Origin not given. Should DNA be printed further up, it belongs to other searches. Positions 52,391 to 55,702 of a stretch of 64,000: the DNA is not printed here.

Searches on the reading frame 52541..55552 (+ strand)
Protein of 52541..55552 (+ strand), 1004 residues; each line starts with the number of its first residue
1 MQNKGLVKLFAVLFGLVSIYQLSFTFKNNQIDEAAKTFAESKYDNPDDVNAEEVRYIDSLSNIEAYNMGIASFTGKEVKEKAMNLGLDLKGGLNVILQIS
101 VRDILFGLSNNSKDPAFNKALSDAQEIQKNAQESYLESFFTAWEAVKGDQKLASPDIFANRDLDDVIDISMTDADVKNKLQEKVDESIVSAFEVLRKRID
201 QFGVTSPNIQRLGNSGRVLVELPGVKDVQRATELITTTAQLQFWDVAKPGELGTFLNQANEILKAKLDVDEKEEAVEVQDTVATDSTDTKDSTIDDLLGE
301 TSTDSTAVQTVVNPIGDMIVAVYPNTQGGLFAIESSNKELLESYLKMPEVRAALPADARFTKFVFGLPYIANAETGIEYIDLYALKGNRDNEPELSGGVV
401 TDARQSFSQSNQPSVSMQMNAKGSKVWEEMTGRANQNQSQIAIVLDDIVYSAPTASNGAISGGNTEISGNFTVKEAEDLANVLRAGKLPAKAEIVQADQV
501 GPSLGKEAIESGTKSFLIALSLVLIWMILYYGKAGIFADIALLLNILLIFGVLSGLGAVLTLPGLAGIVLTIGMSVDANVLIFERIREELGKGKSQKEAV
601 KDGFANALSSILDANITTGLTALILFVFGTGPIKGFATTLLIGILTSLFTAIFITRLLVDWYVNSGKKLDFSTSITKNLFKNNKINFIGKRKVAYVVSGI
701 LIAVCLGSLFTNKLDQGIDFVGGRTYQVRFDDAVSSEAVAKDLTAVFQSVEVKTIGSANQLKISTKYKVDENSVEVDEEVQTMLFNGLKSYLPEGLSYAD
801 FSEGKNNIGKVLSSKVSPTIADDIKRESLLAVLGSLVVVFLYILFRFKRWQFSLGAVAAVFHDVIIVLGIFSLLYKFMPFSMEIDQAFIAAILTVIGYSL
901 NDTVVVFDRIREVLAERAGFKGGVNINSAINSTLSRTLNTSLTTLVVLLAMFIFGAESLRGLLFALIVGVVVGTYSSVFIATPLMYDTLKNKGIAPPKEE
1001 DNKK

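Call 3: search_protein_families(library=pfam, proteins=[window:52541-55552:+], max_evalue=1)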
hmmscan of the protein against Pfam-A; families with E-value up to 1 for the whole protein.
window:52541-55552:+ (1004 aa): 8 families
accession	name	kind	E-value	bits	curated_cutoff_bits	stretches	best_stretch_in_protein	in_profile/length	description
PF02355.23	SecD_SecF_C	-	7.1e-83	277.1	20.5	2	807-988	12-186/189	Protein export membrane protein SecD/SecF, C-terminal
PF22599.2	SecDF_P1_head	-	1.8e-25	89.5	27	1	391-490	17-114/114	SecDF, P1 head subdomain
PF21760.3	SecD_1st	-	3.1e-20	71.8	27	1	191-247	4-59/60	Protein translocase subunit SecDF, P1 domain, N-terminal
PF07549.19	Sec_GG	-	5.7e-12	45.2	20.3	2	708-734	2-28/28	SecD/SecF GG Motif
PF03176.21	MMPL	-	3.6e-08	33.2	20.5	1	539-651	180-291/333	MMPL family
PF00873.25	ACR_tran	-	4e-08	31.9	28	1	488-668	310-495/1021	AcrB/AcrD/AcrF family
PF21111.3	CDI_toxin_EC869_like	-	0.0078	16.9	27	1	36-97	43-104/123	CDI toxin restriction endonuclease-like domain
PF06699.16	PIG-F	-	0.55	10.8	24.2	0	575-653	45-109/183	GPI biosynthesis protein family Pig-F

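Call 4: search_protein_families(library=ncbifam, proteins=[window:52541-55552:+], max_evalue=1)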
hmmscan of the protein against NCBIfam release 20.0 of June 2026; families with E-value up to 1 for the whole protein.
window:52541-55552:+ (1004 aa): 29 families (the best 25 are shown)
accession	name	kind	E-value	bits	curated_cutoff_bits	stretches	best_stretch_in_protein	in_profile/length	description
NF009585.0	PRK13024.1-5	equivalog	0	1341.6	1037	1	1-1001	1-990/993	protein translocase subunit SecDF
NF009583.0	PRK13024.1-3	subfamily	2.4e-195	650.8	721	1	77-987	35-732/755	protein translocase subunit SecDF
NF011315.0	PRK14726.1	equivalog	1.6e-157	526.1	1249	2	396-986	260-825/855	protein translocase subunit SecDF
TIGR01129.1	secD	equivalog_domain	3.9e-132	441.2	244.4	3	391-659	131-397/397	protein translocase subunit SecD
NF009581.0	PRK13024.1-1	equivalog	1.2e-120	403.9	1058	2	403-997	135-737/752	protein translocase subunit SecDF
TIGR00916.1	2A0604s01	subfamily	6.9e-117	389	148.6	2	420-652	2-231/231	SecD/SecF family protein translocase subunit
TIGR00966.2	transloc_SecF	equivalog_domain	1.8e-113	378.7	160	2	685-987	1-278/279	protein translocase subunit SecF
NF009580.0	PRK13023.1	equivalog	1.1e-106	357.9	1153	2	392-987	179-749/775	protein translocase subunit SecDF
NF009584.0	PRK13024.1-4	equivalog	5.4e-101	339.2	1171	2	403-992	135-734/759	protein translocase subunit SecDF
NF009540.0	PRK12911.1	equivalog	1.6e-98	330.6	1878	1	439-986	840-1392/1403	bifunctional preprotein translocase subunit SecD/SecF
NF009545.0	PRK12933.1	equivalog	4.4e-85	286.4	728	3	461-663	391-594/604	protein translocase subunit SecD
NF009582.0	PRK13024.1-2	equivalog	3e-70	237.2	723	1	454-985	280-821/859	protein translocase subunit SecDF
NF046001.1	SecDF_plasm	equivalog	2.8e-47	161.3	500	1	468-985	310-843/878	protein translocase subunit SecDF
NF006218.0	PRK08343.1-4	subfamily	5.6e-40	137.4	383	3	390-656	113-378/392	preprotein translocase subunit SecD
NF006216.0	PRK08343.1-2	equivalog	2.6e-28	99.1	519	2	472-656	308-491/506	preprotein translocase subunit SecD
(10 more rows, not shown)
